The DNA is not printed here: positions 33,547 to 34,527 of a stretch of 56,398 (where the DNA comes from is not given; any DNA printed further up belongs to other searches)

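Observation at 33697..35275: Convergent, overlapping Type II R-M-like pair: unclassified 226-aa candidate PD-(D/E)xK nuclease + beta-class SPPY methyltransferase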

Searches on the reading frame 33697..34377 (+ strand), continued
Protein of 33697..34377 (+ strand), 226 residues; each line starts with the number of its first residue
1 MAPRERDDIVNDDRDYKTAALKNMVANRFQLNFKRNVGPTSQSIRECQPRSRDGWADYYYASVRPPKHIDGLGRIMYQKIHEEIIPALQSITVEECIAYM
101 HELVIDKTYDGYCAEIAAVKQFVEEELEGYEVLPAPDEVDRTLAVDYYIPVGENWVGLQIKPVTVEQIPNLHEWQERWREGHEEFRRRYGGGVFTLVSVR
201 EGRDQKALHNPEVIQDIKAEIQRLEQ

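Call 63: search_protein_families(library=padloc, proteins=[window:33697-34377:+], max_evalue=0.001)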
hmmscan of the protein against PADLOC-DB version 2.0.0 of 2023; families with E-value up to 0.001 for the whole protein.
window:33697-34377:+ (226 aa): 2 families
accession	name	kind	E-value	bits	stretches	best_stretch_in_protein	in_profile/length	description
PDLC03450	REase_II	-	7.6e-24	82.5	1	44-225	4-194/197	Type II restriction enzyme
PDLC03519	REase_II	-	7.3e-07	27.1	1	21-167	41-184/222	Type II restriction enzyme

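Call 69: list_cluster_members(proteins=[P0001, P0072])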
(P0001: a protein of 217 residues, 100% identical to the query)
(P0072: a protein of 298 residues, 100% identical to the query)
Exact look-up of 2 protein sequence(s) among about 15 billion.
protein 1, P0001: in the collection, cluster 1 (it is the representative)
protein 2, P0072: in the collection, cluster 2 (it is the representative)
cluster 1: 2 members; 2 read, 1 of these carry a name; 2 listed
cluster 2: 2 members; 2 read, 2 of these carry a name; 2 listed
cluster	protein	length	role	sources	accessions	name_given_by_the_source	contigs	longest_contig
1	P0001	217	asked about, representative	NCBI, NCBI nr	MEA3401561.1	MAG: MjaI family restriction endonuclease [Armatimonadota bacterium] | MjaI family restriction endonuclease [Armatimonadota bacterium]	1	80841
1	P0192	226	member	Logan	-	-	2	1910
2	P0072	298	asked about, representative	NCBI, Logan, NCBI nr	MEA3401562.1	MAG: site-specific DNA-methyltransferase [Armatimonadota bacterium] | site-specific DNA-methyltransferase [Armatimonadota bacterium]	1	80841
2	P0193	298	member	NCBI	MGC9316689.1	MAG: DNA-methyltransferase [Armatimonadota bacterium]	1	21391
